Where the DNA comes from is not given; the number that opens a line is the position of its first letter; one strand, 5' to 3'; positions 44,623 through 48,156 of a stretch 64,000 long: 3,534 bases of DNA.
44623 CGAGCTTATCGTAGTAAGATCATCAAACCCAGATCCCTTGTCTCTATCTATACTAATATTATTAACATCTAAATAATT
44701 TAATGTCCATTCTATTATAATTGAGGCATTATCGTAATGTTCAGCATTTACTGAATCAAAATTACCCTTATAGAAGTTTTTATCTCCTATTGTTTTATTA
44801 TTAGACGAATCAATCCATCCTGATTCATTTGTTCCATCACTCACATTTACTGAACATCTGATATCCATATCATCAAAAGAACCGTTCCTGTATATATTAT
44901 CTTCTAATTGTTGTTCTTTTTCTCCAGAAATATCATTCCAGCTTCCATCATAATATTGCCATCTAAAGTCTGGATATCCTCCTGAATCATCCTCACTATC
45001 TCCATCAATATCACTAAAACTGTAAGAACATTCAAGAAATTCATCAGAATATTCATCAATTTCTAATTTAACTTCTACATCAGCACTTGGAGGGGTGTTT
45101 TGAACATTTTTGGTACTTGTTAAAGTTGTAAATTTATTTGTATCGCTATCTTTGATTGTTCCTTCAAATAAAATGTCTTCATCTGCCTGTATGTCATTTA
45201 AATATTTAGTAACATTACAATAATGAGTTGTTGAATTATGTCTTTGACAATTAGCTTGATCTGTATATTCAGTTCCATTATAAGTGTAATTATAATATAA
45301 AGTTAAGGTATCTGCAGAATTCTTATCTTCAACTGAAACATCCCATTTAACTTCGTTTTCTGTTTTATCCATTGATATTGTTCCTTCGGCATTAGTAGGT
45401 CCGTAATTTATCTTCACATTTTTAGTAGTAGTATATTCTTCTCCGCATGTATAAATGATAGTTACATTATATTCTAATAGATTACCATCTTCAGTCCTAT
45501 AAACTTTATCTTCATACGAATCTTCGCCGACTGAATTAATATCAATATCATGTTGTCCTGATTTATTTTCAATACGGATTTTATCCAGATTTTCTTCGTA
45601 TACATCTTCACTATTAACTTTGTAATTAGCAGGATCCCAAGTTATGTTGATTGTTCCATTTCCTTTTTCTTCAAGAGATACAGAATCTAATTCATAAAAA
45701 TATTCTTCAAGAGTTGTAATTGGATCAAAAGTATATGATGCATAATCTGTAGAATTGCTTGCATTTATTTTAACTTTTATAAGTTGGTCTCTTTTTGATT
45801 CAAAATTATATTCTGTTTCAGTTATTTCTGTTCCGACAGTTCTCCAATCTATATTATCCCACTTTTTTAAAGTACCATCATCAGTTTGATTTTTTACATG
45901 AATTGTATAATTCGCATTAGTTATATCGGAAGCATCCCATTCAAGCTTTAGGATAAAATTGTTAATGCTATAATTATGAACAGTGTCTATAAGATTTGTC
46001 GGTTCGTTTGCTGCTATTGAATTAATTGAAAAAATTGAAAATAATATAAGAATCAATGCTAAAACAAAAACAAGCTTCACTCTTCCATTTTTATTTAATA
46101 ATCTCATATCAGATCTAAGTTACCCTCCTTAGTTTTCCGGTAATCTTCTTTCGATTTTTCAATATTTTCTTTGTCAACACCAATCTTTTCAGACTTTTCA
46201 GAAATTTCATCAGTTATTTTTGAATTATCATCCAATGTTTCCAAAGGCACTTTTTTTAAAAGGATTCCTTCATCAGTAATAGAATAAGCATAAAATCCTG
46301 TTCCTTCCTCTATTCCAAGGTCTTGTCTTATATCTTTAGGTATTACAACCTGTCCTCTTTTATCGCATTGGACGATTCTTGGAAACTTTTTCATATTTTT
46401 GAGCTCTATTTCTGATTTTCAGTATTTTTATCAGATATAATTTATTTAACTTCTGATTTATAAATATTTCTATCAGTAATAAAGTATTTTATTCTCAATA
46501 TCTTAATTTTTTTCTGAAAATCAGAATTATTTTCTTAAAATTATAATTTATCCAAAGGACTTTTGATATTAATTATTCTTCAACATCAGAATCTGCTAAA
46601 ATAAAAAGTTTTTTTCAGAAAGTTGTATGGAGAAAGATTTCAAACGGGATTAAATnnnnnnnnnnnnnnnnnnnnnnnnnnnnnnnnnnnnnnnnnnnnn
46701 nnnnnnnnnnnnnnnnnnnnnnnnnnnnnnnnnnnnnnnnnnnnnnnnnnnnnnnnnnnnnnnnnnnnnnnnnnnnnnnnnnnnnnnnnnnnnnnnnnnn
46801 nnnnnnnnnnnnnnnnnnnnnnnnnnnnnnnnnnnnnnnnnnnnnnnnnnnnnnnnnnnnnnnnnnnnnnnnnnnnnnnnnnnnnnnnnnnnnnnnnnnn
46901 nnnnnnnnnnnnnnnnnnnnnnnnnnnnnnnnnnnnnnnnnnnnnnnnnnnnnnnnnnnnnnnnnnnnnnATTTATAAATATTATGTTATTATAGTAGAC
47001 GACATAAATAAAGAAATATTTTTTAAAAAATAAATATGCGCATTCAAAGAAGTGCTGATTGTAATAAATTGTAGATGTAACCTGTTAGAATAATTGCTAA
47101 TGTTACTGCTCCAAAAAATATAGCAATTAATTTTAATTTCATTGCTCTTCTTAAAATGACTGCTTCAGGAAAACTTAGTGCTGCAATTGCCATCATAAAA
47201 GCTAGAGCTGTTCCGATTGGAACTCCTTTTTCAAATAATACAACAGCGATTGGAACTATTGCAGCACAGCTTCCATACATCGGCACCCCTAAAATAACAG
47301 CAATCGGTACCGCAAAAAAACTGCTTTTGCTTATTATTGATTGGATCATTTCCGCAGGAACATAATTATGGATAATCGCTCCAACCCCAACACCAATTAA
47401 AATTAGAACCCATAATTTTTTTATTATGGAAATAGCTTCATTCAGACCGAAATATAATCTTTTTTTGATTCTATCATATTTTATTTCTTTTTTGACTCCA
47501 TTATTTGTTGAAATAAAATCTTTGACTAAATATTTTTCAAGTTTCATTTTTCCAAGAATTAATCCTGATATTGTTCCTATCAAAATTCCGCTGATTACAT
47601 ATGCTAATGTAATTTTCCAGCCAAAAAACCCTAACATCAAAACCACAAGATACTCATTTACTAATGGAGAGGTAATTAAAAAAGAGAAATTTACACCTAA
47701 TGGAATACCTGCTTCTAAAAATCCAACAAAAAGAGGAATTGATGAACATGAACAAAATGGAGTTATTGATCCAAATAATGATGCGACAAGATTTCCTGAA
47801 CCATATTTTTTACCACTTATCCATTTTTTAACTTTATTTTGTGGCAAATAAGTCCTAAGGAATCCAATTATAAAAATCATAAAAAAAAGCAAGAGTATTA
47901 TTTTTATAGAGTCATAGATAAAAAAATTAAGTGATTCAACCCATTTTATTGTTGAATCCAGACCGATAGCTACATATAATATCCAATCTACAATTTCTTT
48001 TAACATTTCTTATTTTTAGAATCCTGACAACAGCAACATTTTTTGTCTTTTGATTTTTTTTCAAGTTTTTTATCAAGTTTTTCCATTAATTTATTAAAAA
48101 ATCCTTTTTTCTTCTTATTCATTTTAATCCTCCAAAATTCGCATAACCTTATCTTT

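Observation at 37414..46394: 2897-aa surface protein translationally coupled to an AbrB/SpoVT-like gene and to trmI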

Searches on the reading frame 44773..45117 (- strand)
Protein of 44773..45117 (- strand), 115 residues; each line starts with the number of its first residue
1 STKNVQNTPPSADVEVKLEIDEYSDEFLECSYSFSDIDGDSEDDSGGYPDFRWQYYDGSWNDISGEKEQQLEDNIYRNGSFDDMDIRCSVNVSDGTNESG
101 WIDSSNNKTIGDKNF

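Call 34: search_protein_families(library=ncbifam, proteins=[window:44773-45117:-], max_evalue=10)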
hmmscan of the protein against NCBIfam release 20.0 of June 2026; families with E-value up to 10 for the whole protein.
seq(115 aa): 0 families

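Call 35: search_protein_families(library=pfam, proteins=[window:44773-45117:-], max_evalue=10)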
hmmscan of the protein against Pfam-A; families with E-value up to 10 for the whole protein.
seq(115 aa): 0 families

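Call 61: predict_structure(alignment_id=A2)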
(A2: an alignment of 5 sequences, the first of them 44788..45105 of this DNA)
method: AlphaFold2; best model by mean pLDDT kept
length: 106 residues; sequences in the alignment: 5
mean_pLDDT: 76.5   pTM: 0.72
mean pLDDT of the five models: 76.5, 75.6, 66.8, 54.3, 51.9
residues with pLDDT >= 90: 15; 70-90: 61; 50-70: 25; < 50: 5
segments of 3 or more residues with pLDDT < 50: 39-42
pLDDT, mean of each block of 10 residues (from residue 1): 61 84 84 53 73 89 83 76 83 76 83
secondary structure, 60 per line:
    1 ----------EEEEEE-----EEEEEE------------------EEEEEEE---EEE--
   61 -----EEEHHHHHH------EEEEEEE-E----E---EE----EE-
elements in order: E11-16 E22-27 E46-52 E56-58 E66-68 H69-74 E81-87
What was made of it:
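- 44788..45105 (-): Cys-pair Ig/FN3-like module 1 (aa 335-440). The AF2 model has pLDDT 76.5 and is a beta-sandwich (call 61).
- On Immunoglobulin / fibronectin-III-like beta-sandwich domains: The AF2 model has pLDDT 76.5 and pTM 0.72 and is all-beta (call 61).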

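Call 65: fold_search(model_id=the predicted structure, library=pdb)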
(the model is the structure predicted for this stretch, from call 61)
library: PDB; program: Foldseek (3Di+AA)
matches with E <= 10: 986; with E <= 0.001: 0
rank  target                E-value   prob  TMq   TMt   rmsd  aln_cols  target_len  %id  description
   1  6x93_B                1.1e-03  1.00  0.55  0.33   4.7       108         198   15  Interleukin-10 signaling complex with IL-10RA and IL-10RB (released 2021-03-17)
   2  1fg9_D                3.5e-03  1.00  0.45  0.28   5.1       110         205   12  3:1 COMPLEX OF INTERFERON-GAMMA RECEPTOR WITH INTERFERON-GAMMA DIMER (released 2000-08-11)
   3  1fg9_C                3.9e-03  1.00  0.43  0.26   5.1       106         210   12  3:1 COMPLEX OF INTERFERON-GAMMA RECEPTOR WITH INTERFERON-GAMMA DIMER (released 2000-08-11)
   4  1lqs_R                4.3e-03  1.00  0.53  0.31   4.8       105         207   18  CRYSTAL STRUCTURE OF HUMAN CYTOMEGALOVIRUS IL-10 BOUND TO SOLUBLE HUMAN IL-10R1 (released 2002-07-17)
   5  6e3l_C                4.8e-03  1.00  0.52  0.31   4.7       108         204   11  Interferon gamma signalling complex with IFNGR1 and IFNGR2 (released 2019-02-27)
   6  6e3k_D                4.8e-03  1.00  0.52  0.31   4.7       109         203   12  Interferon gamma signalling complex with IFNGR1 and IFNGR2 (released 2019-02-27)
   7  1lqs_S                4.8e-03  1.00  0.50  0.30   5.0       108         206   18  CRYSTAL STRUCTURE OF HUMAN CYTOMEGALOVIRUS IL-10 BOUND TO SOLUBLE HUMAN IL-10R1 (released 2002-07-17)
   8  6e3k_C                5.1e-03  1.00  0.49  0.29   4.8       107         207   11  Interferon gamma signalling complex with IFNGR1 and IFNGR2 (released 2019-02-27)
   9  1jrh_I                5.4e-03  1.00  0.48  0.51   4.8       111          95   12  COMPLEX (ANTIBODY/ANTIGEN) (released 1998-03-25)
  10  6e3l_D                7.2e-03  1.00  0.52  0.31   4.7       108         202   11  Interferon gamma signalling complex with IFNGR1 and IFNGR2 (released 2019-02-27)
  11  1y6n_R                8.0e-03  1.00  0.55  0.33   4.4       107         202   18  Crystal structure of Epstein-Barr virus IL-10 mutant (A87I) complexed with the soluble IL-10R1 chain (released 2005-05-03)
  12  1y6m_R                9.5e-03  1.00  0.57  0.34   4.5       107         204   15  Crystal structure of Epstein-Barr virus IL-10 complexed with the soluble IL-10R1 chain (released 2005-05-03)
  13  6weo_9                1.1e-02  0.99  0.42  0.29   5.0       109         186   14  IL-22 Signaling Complex with IL-22R1 and IL-10Rbeta (released 2021-04-28)
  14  4qqv_A                1.1e-02  0.95  0.40  0.15   5.5       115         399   21  Extracellular domains of mouse IL-3 beta receptor (released 2014-09-03)
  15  1fyh_E                1.3e-02  0.99  0.44  0.28   4.9       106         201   11  1:1 COMPLEX BETWEEN AN INTERFERON GAMMA SINGLE-CHAIN VARIANT AND ITS RECEPTOR (released 2000-10-11)
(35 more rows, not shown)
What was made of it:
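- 44788..45105 (-): Foldseek gives weak matches to FN3 domains of class-II cytokine receptors (best E = 1.1e-3, TM 0.55; call 65).
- On Immunoglobulin / fibronectin-III-like beta-sandwich domains: The best Foldseek hit gives E = 1.1e-3 and TM 0.55, to FN3 domains of cytokine receptors (call 65).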

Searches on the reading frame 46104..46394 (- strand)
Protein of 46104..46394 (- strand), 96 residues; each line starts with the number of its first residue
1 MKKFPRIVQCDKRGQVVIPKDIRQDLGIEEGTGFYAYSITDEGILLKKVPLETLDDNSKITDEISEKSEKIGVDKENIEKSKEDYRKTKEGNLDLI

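Call 9: search_protein_families(library=pfam, proteins=[window:46104-46394:-], max_evalue=0.01)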
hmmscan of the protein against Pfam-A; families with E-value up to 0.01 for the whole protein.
window:46104-46394:- (96 aa): 1 family
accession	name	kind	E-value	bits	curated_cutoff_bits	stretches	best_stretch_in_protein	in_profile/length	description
PF04014.23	MazE_antitoxin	-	8.5e-08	32.5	24.7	1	11-50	5-44/48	Antidote-toxin recognition MazE, bacterial antitoxin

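Call 10: search_protein_families(library=ncbifam, proteins=[window:46104-46394:-], max_evalue=1)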
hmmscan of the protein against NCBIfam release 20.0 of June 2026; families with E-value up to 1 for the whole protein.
window:46104-46394:- (96 aa): 6 families
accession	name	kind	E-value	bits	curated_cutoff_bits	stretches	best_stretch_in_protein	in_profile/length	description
TIGR01439.1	lp_hng_hel_AbrB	domain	4.7e-10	39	28.3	1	8-49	2-43/44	transcriptional regulator, AbrB family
NF040962.1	near_HgcAB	equivalog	1.9e-07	30.8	70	1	7-43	7-43/70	HgcAB-associated protein HgcC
TIGR02851.1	spore_V_T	equivalog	6.5e-06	26.1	235.9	1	9-62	8-62/180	stage V sporulation protein T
NF006352.0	PRK08577.1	equivalog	0.00053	20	140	1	4-35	3-34/136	hypothetical protein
NF050106.1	TA_MazE_antitoxin_Deino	equivalog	0.022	15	65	1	14-34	1-21/65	type II toxin-antitoxin system MazE family antitoxin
TIGR02609.1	doc_partner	hypoth_equivalog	0.033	14.6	55.9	1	16-70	12-67/74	putative addiction module antidote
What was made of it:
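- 46104..46394 (-): AbrB/SpoVT-family 96-aa protein, the putative autoregulator. PF04014 and TIGR01439 score above their cut-offs (calls 9, 10).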

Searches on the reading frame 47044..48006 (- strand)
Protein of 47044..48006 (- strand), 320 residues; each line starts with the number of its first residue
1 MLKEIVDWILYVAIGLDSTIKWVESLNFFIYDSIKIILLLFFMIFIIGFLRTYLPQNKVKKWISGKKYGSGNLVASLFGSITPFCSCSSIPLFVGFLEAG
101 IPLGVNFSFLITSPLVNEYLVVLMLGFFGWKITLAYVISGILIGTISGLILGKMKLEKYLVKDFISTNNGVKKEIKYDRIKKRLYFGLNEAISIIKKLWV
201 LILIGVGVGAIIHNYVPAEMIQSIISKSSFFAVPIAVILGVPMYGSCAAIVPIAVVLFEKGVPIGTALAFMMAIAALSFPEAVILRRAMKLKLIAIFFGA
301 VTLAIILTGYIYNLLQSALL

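Call 9: search_protein_families(library=pfam, proteins=[window:47044-48006:-], max_evalue=0.01)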
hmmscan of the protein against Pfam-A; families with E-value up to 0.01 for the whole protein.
window:47044-48006:- (320 aa): 1 family
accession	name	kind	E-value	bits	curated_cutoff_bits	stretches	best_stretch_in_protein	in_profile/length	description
PF03773.19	ArsP_1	-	3e-67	227.3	32.3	1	23-313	3-293/294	Predicted permease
